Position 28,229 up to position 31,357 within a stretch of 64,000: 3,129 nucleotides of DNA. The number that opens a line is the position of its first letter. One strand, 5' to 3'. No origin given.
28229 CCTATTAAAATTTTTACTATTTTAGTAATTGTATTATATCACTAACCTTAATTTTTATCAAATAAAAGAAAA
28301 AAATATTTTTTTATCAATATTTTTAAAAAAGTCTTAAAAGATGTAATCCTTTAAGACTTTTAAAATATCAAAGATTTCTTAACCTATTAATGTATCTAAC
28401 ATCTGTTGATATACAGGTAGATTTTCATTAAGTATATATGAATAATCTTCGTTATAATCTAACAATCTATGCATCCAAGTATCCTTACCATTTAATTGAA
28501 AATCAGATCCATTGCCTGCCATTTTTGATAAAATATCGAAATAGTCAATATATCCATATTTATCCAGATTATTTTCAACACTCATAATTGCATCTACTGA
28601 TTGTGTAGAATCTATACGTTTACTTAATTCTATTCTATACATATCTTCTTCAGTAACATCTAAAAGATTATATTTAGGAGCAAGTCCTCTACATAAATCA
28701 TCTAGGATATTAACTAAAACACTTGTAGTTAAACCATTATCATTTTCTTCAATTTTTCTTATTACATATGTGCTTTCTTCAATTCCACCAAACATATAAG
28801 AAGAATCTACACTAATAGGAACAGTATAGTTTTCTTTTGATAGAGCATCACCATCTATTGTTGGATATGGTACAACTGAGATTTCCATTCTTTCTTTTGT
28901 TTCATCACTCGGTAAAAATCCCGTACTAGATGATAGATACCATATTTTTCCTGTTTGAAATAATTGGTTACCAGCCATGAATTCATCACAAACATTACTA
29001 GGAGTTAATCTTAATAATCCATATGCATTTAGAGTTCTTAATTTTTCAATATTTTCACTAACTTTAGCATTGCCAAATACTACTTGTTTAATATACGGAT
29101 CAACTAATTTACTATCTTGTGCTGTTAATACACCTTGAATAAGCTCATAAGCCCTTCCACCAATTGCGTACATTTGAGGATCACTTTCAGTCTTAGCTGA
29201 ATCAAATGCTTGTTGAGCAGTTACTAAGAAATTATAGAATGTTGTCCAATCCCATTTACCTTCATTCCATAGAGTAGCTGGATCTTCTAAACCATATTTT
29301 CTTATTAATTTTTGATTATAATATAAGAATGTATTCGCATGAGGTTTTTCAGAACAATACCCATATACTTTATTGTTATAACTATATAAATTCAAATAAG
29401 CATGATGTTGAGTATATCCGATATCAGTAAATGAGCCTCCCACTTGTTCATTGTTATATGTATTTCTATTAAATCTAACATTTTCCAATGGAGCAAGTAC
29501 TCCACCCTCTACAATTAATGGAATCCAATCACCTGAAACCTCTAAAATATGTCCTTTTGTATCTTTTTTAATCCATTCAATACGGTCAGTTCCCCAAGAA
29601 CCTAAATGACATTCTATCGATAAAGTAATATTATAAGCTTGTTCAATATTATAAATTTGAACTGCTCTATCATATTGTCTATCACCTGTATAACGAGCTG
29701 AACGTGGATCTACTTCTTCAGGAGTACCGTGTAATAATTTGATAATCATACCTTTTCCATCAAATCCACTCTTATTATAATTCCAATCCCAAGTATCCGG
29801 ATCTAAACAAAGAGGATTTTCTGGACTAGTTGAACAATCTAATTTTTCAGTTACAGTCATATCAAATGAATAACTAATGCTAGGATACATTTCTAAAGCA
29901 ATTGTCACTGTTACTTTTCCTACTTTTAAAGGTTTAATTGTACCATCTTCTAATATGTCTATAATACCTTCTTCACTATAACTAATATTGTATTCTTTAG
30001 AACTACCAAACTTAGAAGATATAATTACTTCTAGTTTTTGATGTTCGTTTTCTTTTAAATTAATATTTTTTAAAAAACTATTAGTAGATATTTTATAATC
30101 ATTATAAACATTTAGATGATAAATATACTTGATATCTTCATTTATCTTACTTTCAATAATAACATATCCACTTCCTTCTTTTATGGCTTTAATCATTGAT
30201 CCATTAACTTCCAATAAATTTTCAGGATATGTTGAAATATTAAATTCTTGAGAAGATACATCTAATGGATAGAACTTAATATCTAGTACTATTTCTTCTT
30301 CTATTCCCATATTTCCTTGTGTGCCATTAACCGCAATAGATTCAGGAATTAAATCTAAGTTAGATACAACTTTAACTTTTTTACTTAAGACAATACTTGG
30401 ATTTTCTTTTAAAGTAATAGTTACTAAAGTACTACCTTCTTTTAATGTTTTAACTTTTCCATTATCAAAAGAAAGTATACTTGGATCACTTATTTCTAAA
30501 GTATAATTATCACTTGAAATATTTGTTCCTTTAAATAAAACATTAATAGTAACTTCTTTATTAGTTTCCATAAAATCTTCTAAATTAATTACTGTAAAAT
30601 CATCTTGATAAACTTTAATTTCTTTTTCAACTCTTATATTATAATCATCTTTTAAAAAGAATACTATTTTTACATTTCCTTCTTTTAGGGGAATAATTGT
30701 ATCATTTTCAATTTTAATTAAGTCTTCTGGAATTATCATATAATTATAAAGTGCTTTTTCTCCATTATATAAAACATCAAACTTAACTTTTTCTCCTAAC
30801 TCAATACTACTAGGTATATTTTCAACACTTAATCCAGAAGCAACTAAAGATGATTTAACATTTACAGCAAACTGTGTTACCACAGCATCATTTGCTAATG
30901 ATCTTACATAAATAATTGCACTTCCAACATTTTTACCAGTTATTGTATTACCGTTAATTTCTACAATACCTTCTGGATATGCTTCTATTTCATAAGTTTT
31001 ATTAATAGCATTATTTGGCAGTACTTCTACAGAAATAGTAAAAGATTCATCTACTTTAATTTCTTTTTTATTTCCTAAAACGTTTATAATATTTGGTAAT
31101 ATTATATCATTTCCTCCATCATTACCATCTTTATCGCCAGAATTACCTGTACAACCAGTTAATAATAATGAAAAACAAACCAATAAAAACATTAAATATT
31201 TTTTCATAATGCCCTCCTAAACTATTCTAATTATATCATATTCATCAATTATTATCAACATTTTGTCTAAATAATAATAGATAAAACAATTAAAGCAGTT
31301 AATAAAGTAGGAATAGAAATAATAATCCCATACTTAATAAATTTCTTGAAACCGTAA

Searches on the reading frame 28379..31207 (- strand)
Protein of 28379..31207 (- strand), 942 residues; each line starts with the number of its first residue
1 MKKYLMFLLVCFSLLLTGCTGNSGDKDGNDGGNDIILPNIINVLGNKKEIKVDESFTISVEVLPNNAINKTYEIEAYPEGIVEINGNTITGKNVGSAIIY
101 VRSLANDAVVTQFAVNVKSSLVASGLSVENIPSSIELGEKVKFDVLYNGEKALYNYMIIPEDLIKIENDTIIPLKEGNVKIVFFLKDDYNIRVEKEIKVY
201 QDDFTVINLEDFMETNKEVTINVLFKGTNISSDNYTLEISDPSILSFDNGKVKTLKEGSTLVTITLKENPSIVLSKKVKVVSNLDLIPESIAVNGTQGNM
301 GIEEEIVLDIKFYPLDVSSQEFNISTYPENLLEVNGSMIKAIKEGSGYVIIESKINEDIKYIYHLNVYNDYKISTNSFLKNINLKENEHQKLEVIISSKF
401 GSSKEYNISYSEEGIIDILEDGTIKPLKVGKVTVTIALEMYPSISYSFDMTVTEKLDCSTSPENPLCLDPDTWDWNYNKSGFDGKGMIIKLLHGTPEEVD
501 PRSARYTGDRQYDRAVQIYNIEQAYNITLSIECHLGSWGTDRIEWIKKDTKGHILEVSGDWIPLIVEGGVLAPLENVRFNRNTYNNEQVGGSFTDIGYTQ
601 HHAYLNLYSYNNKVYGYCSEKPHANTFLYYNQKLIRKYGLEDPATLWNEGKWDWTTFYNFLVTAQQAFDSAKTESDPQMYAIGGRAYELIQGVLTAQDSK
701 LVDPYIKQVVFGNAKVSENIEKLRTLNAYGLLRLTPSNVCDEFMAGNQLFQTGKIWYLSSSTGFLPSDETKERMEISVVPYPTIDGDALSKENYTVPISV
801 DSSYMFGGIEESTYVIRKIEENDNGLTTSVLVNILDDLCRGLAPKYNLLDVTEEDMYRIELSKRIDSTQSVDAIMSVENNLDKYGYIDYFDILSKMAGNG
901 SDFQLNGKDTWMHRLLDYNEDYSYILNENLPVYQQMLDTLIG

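Call 42: find_encoding_contigs(protein=window:28379-31207:-, flank=10000, max_places=1)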
Protein window:28379-31207:- (942 aa): 4 contigs read that carry it; 1 place shown.
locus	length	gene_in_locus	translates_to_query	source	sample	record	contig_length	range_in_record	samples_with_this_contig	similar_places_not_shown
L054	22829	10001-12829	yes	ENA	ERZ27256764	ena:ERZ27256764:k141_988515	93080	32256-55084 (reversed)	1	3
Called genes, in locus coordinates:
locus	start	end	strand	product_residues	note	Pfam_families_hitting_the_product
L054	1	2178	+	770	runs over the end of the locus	PF02927:CelD_N, PF00759:Glyco_hydro_9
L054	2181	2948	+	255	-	PF01177:Asp_Glu_race (weak)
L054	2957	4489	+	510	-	-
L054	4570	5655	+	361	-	PF01098:FTSW_RODA_SPOVE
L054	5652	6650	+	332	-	PF03033:Glyco_transf_28, PF04101:Glyco_tran_28_C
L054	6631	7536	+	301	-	PF01565:FAD_binding_4, PF02873:MurB_C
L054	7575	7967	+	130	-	PF12652:CotJB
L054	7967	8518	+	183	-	PF05067:Mn_catalase, PF02915:Rubrerythrin (weak)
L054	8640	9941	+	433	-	PF02040:ArsB, PF03600:CitMHS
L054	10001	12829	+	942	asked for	PF21461:HL_N-beta (weak)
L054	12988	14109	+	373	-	PF00091:Tubulin, PF12327:FtsZ_C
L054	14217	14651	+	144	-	PF02502:LacAB_rpiB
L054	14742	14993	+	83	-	-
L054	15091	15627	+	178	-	PF02482:Ribosomal_S30AE, PF16321:Ribosom_S30AE_C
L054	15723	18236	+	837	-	PF07517:SecA_DEAD, PF00270:DEAD (faint), PF01043:SecA_PP_bind, PF00271:Helicase_C (weak), PF21090:P-loop_SecA, PF07516:SecA_SW, PF02810:SEC-C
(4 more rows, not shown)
